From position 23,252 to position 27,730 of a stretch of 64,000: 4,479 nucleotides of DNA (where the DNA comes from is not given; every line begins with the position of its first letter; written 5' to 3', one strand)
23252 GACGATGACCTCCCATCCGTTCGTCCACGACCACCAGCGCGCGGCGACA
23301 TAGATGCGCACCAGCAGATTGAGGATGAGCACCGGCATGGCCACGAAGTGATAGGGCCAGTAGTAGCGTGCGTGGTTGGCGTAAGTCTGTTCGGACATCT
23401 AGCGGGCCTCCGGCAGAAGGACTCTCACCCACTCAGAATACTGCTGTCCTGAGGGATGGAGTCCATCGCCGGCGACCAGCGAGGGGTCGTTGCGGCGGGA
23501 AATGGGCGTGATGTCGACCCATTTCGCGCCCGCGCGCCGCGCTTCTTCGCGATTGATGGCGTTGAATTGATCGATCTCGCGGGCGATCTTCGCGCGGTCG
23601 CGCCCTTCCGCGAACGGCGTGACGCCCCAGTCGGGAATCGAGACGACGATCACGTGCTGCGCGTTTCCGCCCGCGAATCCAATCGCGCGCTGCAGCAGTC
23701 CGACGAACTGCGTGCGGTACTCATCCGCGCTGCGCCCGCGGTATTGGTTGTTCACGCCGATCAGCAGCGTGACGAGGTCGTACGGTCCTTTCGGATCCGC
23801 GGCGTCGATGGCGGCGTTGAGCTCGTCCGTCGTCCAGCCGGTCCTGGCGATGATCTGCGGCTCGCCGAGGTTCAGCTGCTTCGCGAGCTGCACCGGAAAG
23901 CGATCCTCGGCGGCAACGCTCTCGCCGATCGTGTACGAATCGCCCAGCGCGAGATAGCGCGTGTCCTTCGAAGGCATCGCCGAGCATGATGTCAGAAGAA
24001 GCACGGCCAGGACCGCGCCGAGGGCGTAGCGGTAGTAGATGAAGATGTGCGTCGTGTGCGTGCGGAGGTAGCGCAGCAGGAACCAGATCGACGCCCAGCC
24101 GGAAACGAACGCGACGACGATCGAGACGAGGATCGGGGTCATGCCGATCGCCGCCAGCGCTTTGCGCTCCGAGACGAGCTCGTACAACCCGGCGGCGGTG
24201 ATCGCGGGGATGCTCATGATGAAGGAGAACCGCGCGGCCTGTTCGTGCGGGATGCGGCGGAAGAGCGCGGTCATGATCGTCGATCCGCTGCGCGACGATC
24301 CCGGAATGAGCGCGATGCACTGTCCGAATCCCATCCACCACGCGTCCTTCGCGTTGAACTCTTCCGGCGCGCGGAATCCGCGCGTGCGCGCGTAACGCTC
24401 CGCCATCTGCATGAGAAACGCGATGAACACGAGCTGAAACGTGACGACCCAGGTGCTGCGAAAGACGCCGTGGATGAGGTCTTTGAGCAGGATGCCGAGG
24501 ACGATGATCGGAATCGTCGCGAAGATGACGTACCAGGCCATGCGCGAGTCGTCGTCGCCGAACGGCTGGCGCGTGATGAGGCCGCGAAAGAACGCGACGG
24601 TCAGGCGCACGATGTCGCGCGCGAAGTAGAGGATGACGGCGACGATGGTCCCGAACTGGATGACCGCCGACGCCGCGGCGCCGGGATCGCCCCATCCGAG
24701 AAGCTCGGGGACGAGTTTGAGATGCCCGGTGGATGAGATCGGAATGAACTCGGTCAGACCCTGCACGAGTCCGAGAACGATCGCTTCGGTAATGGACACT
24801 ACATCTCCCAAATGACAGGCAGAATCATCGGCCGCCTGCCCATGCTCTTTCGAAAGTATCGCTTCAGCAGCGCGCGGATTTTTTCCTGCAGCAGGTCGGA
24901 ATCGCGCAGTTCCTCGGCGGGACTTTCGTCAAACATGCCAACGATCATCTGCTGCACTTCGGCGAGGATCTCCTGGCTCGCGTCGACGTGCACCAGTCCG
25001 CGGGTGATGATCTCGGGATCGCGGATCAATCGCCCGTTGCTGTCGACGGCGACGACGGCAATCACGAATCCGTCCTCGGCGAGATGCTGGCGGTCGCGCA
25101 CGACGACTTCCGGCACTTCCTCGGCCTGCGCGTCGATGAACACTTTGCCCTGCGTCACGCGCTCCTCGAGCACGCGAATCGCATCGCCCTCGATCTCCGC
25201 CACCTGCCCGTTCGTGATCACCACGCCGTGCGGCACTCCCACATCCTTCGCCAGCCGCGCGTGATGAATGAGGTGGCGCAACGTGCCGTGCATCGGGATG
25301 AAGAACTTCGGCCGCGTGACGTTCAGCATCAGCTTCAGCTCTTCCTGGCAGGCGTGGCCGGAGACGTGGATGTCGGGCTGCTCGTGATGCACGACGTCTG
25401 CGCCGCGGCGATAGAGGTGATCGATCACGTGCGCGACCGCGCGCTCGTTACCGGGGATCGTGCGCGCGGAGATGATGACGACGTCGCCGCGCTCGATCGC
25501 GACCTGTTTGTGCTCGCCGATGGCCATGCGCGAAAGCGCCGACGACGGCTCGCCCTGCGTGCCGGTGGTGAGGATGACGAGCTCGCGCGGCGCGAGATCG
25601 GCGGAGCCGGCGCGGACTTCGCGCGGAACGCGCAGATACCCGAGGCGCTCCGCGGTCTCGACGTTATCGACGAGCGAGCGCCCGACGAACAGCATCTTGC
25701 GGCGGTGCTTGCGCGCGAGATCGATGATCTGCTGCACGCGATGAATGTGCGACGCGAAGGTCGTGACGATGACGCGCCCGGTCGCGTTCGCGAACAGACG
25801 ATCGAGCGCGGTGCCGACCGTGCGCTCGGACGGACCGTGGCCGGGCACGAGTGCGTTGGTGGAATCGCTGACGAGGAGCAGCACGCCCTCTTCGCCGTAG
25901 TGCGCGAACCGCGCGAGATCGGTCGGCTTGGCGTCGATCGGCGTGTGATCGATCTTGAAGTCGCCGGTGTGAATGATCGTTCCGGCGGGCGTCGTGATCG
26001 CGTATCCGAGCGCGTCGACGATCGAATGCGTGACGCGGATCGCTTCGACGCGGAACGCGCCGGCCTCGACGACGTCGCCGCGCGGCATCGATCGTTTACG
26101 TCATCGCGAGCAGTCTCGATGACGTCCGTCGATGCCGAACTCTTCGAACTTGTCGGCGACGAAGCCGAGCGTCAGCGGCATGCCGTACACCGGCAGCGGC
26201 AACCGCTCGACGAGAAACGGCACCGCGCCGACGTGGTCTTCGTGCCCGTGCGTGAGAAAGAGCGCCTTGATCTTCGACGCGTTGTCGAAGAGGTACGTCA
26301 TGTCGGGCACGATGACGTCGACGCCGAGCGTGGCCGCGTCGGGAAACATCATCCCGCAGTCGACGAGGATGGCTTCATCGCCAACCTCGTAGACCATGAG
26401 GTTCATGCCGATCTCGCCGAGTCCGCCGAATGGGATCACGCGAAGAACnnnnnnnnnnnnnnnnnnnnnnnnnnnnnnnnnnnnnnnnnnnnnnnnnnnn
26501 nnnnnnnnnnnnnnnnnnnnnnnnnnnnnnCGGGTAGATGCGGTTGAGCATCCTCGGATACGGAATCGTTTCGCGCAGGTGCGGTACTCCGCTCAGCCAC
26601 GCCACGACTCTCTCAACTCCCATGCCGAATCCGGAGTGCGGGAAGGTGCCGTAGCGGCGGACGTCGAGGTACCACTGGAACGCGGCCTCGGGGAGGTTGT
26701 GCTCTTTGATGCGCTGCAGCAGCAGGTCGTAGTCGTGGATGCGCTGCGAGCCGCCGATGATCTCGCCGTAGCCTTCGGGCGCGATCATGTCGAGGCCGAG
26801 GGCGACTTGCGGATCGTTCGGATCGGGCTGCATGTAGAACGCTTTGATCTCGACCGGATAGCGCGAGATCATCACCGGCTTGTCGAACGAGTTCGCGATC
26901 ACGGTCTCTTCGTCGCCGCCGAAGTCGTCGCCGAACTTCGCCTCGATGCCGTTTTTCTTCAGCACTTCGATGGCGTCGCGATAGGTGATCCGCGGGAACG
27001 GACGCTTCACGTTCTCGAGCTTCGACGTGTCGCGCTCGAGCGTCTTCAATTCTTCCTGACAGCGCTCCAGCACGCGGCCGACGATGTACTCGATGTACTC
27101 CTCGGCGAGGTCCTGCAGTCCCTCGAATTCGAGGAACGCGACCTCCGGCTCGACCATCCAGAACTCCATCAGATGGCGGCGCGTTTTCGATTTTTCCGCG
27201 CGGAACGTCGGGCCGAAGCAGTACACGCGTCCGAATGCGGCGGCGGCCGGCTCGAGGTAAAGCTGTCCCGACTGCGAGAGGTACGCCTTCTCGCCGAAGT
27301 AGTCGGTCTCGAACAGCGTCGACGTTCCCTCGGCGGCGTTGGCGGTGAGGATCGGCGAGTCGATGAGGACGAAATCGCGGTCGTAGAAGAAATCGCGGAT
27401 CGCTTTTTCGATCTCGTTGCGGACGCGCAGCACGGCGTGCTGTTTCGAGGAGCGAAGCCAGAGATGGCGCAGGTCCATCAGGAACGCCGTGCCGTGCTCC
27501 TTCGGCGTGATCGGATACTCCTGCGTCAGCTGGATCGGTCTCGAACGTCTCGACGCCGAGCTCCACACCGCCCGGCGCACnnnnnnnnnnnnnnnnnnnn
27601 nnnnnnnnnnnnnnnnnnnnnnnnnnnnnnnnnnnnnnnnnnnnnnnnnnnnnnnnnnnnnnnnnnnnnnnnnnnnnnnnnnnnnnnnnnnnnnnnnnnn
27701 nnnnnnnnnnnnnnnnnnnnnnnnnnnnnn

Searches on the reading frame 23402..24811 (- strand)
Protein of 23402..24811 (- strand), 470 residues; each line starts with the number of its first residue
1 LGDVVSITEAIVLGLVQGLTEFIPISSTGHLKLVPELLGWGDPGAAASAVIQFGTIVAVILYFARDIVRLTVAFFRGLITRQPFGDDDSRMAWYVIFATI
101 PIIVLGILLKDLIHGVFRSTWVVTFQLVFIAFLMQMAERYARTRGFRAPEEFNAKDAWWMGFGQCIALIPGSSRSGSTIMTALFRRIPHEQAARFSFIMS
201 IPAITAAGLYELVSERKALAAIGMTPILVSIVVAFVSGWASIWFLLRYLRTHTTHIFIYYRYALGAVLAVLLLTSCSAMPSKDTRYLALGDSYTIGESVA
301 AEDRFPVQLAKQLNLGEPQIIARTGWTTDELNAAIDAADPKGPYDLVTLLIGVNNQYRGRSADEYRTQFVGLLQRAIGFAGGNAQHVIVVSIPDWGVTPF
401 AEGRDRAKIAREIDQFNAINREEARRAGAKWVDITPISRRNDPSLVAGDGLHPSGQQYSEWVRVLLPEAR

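Call 80: search_protein_families(library=pfam, proteins=[window:23402-24811:-], max_evalue=0.00001)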
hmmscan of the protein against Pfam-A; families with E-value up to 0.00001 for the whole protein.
window:23402-24811:- (470 aa): 3 families
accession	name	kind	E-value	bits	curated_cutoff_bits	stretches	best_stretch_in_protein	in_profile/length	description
PF02673.24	BacA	-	2.8e-79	266.9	33.4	1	10-267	1-257/257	Bacitracin resistance protein BacA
PF13472.12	Lipase_GDSL_2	-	1.3e-21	78.4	32.9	1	288-458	1-176/178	GDSL-like Lipase/Acylhydrolase family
PF00657.28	Lipase_GDSL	-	8.6e-07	29.7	23.6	1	330-461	63-204/208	GDSL-like Lipase/Acylhydrolase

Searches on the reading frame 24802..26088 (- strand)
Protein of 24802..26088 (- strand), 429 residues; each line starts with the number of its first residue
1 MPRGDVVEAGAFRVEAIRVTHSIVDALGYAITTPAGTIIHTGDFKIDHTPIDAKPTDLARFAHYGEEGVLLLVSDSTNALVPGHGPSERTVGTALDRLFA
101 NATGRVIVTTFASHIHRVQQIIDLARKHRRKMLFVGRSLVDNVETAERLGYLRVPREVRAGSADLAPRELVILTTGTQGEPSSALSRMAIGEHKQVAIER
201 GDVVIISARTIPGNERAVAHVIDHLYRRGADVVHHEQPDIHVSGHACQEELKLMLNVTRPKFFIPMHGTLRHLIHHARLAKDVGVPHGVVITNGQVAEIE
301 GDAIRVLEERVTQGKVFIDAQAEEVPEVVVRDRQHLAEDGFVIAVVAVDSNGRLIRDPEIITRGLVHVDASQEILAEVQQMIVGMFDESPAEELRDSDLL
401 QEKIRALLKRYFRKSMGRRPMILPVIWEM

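Call 80: search_protein_families(library=pfam, proteins=[window:24802-26088:-], max_evalue=0.00001)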
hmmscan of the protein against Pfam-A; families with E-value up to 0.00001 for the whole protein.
window:24802-26088:- (429 aa): 3 families
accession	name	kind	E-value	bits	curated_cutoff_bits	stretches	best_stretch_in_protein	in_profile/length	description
PF22505.1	RNase_J_b_CASP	-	2.7e-44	150.4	27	1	104-225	2-126/126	Ribonuclease J, beta-CASP domain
PF17770.6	RNase_J_C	-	2.5e-26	93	23.8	1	329-428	1-101/102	Ribonuclease J C-terminal domain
PF07521.17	RMMBL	-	3.9e-08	33.6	21.6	1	240-285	11-58/63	Zn-dependent metallo-hydrolase RNA specificity domain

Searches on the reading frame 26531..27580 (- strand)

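Call 81: search_protein_families(library=phrogs, proteins=[window:26531-27580:-], max_evalue=0.00001)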
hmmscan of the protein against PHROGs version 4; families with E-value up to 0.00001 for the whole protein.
window:26531-27580:- (350 aa): 1 family
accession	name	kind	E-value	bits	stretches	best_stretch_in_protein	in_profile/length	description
phrog_19509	-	unknown function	1.8e-50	172.9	2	19-173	109-266/588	-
